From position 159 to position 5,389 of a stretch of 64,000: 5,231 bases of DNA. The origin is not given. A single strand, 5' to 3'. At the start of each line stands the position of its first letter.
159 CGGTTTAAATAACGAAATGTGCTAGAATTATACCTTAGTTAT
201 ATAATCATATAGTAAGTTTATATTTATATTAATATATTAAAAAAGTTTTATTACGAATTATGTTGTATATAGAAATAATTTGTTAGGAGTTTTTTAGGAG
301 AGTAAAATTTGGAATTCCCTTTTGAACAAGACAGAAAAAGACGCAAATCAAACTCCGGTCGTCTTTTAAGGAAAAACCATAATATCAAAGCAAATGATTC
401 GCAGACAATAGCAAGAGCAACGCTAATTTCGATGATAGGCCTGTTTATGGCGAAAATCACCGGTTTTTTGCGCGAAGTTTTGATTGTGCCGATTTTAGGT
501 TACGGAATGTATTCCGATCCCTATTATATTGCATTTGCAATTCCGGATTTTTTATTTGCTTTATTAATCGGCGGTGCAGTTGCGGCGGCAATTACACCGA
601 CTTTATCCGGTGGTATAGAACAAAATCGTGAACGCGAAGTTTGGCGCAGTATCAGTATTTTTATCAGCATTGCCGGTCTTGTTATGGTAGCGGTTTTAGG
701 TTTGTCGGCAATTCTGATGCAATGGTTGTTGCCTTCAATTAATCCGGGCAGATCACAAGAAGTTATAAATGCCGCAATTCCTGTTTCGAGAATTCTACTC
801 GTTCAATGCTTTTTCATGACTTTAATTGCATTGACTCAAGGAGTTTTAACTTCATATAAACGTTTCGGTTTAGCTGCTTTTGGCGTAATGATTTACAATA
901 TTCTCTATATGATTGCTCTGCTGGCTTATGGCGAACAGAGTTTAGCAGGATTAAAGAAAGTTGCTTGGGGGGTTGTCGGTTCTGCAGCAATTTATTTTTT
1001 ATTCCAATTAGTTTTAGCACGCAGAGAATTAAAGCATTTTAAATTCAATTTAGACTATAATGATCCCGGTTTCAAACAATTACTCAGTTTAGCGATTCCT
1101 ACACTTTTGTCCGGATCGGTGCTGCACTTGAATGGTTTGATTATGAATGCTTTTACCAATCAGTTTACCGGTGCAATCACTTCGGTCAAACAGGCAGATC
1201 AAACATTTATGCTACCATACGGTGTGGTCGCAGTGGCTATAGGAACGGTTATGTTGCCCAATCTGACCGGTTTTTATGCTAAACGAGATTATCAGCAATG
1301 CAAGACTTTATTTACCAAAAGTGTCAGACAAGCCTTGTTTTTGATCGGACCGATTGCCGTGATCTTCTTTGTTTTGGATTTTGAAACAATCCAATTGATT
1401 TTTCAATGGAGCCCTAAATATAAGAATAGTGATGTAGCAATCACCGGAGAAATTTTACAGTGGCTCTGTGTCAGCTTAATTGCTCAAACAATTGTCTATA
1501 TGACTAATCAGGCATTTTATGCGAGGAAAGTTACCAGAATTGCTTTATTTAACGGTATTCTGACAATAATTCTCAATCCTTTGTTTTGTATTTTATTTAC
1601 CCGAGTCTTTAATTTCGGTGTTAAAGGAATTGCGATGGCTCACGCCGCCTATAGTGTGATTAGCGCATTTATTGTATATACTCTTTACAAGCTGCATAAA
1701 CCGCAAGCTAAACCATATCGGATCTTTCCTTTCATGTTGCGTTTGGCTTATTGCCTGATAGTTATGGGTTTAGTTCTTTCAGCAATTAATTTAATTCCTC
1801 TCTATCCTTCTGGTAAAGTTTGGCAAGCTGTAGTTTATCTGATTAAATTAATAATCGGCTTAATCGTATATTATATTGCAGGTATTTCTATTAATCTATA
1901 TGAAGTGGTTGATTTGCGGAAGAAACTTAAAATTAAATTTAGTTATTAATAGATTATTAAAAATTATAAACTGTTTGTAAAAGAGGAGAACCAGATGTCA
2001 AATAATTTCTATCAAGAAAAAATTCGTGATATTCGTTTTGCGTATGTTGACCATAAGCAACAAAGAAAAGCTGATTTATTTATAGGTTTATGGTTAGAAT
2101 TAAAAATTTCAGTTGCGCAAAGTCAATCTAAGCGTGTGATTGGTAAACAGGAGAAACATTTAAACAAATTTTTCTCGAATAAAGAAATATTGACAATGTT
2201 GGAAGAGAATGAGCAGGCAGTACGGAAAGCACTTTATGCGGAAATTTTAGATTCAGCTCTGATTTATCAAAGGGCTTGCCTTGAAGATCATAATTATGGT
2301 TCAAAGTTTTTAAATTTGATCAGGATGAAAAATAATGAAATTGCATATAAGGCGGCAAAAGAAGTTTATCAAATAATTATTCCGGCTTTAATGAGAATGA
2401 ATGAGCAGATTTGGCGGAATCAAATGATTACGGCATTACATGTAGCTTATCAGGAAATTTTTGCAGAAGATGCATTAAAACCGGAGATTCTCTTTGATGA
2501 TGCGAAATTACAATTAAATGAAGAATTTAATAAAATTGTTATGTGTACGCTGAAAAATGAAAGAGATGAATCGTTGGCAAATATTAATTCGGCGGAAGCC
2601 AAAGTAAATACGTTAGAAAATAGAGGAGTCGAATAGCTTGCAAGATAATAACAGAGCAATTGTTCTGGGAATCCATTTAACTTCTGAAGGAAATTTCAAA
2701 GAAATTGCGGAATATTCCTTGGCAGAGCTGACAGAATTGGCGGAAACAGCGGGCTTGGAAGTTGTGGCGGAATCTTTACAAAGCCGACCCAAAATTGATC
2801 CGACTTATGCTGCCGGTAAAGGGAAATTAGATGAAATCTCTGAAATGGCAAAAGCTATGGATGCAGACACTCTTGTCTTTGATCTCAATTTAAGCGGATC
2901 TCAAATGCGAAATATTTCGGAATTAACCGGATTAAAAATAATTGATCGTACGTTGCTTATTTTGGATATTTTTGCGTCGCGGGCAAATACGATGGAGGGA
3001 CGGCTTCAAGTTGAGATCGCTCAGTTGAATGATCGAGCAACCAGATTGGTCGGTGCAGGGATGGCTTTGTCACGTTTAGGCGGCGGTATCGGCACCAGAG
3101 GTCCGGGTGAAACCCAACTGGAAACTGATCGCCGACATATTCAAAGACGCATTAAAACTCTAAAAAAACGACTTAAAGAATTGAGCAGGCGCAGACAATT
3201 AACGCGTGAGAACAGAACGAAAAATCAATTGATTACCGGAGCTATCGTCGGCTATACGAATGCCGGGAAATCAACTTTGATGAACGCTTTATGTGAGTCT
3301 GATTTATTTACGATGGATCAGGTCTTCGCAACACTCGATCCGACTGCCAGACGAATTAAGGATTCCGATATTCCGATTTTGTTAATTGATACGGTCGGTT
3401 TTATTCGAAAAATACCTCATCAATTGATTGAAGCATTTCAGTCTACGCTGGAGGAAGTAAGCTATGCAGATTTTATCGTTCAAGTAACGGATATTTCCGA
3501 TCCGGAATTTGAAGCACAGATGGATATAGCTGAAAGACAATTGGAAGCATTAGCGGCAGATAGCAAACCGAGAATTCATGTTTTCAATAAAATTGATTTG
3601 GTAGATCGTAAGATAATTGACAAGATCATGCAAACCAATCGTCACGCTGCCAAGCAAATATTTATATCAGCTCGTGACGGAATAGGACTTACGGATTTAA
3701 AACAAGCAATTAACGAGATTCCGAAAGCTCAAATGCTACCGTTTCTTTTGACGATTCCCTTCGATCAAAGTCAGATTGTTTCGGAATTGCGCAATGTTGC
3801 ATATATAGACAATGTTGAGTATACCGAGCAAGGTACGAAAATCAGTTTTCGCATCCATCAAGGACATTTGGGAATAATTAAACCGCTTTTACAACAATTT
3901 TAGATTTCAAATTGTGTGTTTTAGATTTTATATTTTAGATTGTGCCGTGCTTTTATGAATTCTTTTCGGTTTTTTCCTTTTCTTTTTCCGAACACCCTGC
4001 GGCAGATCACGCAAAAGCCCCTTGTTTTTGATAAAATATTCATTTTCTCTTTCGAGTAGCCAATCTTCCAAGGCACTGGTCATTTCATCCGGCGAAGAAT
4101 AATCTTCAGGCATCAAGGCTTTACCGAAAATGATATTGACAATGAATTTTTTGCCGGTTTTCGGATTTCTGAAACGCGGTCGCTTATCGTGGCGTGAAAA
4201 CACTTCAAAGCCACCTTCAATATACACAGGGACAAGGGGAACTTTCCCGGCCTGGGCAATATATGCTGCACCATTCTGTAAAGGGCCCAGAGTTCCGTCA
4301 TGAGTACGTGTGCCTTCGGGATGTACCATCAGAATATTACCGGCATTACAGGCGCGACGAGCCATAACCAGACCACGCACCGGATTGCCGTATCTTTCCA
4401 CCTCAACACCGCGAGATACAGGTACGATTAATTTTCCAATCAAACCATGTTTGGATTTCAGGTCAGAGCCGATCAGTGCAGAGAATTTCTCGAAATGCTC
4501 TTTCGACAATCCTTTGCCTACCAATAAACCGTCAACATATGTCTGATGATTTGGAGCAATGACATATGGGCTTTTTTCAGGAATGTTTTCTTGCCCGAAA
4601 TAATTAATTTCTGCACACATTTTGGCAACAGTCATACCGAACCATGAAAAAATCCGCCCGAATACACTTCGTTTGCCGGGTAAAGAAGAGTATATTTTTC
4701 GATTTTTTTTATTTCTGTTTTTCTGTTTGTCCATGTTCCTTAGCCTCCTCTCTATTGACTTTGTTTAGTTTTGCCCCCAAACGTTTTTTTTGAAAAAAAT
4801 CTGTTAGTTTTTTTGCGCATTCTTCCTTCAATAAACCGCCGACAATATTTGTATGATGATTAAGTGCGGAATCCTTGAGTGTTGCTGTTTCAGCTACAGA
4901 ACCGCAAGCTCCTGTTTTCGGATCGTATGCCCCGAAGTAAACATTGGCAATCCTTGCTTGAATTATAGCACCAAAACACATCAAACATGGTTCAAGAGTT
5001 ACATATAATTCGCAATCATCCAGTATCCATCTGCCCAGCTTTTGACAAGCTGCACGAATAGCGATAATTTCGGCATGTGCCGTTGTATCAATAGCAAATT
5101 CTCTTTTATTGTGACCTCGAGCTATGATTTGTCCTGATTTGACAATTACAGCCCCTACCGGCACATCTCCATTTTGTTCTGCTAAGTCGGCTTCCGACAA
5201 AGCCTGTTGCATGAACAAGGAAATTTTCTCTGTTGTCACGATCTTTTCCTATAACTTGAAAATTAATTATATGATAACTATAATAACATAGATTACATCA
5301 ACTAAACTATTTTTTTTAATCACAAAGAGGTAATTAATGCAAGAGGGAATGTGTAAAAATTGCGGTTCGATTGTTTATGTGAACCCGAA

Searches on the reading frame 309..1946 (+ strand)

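Call 50: search_protein_families(library=pfam, proteins=[window:309-1946:+], max_evalue=0.00001)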
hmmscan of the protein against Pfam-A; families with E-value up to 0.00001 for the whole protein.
window:309-1946:+ (546 aa): 1 family
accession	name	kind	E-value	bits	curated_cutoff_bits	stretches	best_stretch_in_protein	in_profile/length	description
PF03023.19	MurJ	-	2.4e-57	195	27.4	1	61-492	3-431/451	Lipid II flippase MurJ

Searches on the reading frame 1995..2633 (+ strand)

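Call 50: search_protein_families(library=pfam, proteins=[window:1995-2633:+], max_evalue=0.00001)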
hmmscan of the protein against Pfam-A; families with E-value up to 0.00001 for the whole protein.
window:1995-2633:+ (213 aa): 1 family
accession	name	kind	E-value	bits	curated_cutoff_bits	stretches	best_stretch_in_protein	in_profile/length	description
PF20190.3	DUF6553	-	6.7e-17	62.4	25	1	4-139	32-164/188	Family of unknown function (DUF6553)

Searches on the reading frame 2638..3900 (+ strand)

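Call 50: search_protein_families(library=pfam, proteins=[window:2638-3900:+], max_evalue=0.00001)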
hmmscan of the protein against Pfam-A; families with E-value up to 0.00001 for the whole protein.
window:2638-3900:+ (421 aa): 4 families
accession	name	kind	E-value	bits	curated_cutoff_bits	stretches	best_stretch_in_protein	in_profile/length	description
PF13167.11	GTP-bdg_N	-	1e-30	106.6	25.4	1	26-113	2-89/89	GTP-binding GTPase N-terminal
PF16360.10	GTP-bdg_M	-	3.4e-27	95.3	29.5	1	115-193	1-79/79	GTP-binding GTPase Middle Region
PF01926.29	MMR_HSR1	-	1.6e-20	73.7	21.9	1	202-318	3-113/113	50S ribosome-binding GTPase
PF03193.22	RsgA_GTPase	-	2.9e-08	34.2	30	0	274-360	20-106/174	RsgA GTPase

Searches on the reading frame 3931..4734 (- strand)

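Call 50: search_protein_families(library=pfam, proteins=[window:3931-4734:-], max_evalue=0.00001)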
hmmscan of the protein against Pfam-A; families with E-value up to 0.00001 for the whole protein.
window:3931-4734:- (268 aa): 1 family
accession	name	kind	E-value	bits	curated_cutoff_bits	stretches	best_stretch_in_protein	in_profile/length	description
PF01553.26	Acyltransferase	-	2.2e-20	73.3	23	1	43-172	2-131/132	Acyltransferase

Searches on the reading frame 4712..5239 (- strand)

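Call 50: search_protein_families(library=pfam, proteins=[window:4712-5239:-], max_evalue=0.00001)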
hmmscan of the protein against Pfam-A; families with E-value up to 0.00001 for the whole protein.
window:4712-5239:- (176 aa): 3 families
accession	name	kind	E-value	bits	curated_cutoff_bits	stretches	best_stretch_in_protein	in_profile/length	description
PF14437.12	MafB19-deam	-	1.6e-40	138.7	27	1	9-153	6-142/142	MafB19-like deaminase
PF00383.29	dCMP_cyt_deam_1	-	1.7e-31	108.5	25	1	4-103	2-101/102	Cytidine and deoxycytidylate deaminase zinc-binding region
PF14439.12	Bd3614-deam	-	1.2e-07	32.2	38.5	1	29-130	12-111/113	Bd3614-like deaminase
